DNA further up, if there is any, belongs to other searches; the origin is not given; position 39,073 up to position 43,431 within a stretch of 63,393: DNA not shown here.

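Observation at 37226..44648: PHO-box-preceded operon: PstS paralogue, giant beta-propeller surface protein and a divergent FtsH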

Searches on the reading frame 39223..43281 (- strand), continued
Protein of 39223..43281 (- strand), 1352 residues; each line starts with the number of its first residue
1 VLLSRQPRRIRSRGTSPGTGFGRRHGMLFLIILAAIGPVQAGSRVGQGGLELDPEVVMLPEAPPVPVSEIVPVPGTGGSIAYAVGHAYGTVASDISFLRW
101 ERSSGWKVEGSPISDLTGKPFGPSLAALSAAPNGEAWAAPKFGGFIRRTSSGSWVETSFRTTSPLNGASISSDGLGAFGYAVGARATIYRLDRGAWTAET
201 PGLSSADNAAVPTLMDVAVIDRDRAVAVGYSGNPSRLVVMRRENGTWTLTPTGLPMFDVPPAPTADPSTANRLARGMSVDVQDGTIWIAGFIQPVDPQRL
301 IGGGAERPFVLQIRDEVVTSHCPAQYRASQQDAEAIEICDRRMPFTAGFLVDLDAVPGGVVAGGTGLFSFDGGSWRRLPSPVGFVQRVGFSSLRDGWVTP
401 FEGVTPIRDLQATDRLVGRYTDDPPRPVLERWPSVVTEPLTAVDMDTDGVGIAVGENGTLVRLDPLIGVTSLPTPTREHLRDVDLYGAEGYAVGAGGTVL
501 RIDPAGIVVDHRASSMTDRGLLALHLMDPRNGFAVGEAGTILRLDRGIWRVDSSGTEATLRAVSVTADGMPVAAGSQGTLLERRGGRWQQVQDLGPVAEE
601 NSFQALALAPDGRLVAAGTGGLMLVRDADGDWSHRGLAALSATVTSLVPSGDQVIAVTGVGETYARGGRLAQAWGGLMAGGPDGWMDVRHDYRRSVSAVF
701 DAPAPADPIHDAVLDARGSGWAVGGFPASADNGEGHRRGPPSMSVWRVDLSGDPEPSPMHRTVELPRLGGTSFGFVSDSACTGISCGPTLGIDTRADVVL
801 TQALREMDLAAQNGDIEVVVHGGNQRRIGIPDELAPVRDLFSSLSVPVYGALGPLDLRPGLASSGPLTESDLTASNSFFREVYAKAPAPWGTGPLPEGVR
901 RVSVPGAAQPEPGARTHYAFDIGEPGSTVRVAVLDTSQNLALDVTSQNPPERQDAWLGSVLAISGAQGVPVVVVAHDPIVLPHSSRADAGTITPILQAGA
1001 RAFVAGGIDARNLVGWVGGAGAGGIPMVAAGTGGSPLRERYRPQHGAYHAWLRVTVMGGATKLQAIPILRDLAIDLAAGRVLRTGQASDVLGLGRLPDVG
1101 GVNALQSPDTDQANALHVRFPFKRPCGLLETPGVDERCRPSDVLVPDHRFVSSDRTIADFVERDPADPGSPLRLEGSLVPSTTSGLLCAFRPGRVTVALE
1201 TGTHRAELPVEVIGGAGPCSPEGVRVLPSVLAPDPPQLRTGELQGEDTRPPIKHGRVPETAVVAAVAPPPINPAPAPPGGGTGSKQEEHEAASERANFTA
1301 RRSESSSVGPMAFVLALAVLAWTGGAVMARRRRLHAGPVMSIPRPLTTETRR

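Call 42: search_protein_families(library=pfam, proteins=[L010:8211-10001:+, L010:14641-15429:+, L010:15441-16214:+, L010:3638-5755:+, L010:5992-8214:+, L002:2-1078:+, L002:1192-2313:+, L003:8991-9620:+], max_evalue=0.01)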
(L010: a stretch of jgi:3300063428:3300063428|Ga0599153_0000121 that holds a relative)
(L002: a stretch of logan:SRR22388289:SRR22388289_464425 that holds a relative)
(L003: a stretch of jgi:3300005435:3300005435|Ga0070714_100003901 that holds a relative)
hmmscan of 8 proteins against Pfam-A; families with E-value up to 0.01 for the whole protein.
L010:8211-10001:+ (596 aa): 0 families

L010:14641-15429:+ (262 aa): 0 families

L010:15441-16214:+ (257 aa): 2 families
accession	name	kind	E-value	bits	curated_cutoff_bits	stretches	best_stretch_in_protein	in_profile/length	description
PF13240.11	Zn_Ribbon_1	-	0.00029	21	25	1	51-71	2-22/23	zinc-ribbon domain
PF12773.13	DZR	-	0.0039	17.7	27.3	1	51-69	27-45/45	Double zinc ribbon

L010:3638-5755:+ (705 aa): 0 families

L010:5992-8214:+ (740 aa): 12 families
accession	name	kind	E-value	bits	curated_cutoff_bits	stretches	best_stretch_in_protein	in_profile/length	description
PF00004.35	AAA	-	3e-43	147.8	21.2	1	304-436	1-130/131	ATPase family associated with various cellular activities (AAA)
PF01434.24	Peptidase_M41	-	6.1e-42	144.1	29.9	1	517-704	2-189/191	Peptidase family M41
PF17862.7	AAA_lid_3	-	4.9e-12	45.6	27.2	1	459-503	1-45/45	AAA+ lid domain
PF13191.12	AAA_16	-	6.5e-05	23.9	32.6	1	296-328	19-51/167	AAA ATPase domain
PF13207.12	AAA_17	-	9.5e-05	23.1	27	0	307-356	1-49/136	AAA domain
PF07728.20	AAA_5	-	0.00012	22.5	22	1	303-373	1-79/139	AAA domain (dynein-related subfamily)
PF01078.27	Mg_chelatase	-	0.00034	20.5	20.3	1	291-322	12-43/207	Magnesium chelatase, subunit ChlI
PF13401.12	AAA_22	-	0.0015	19.2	27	0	304-328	8-35/130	AAA domain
PF05496.18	RuvB_N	-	0.0019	18.4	27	1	302-335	34-67/159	Holliday junction DNA helicase RuvB P-loop domain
PF06068.19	TIP49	-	0.0023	17.6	23.8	1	300-337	49-88/347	TIP49 P-loop domain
PF13671.12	AAA_33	-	0.003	18.3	27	1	304-350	2-46/143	AAA domain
PF01695.23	IstB_IS21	-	0.0043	17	24.1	0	303-326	94-117/238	IstB-like ATP binding protein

L002:2-1078:+ (358 aa): 3 families
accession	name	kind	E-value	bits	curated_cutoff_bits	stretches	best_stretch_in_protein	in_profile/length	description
PF01434.24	Peptidase_M41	-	1.1e-46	159.5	29.9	1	134-319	2-189/191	Peptidase family M41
PF17862.7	AAA_lid_3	-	1.5e-15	56.8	27.2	1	75-117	1-43/45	AAA+ lid domain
PF00004.35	AAA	-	1.8e-10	41.8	21.2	1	2-52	80-130/131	ATPase family associated with various cellular activities (AAA)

L002:1192-2313:+ (373 aa): 0 families

L003:8991-9620:+ (209 aa): 0 families
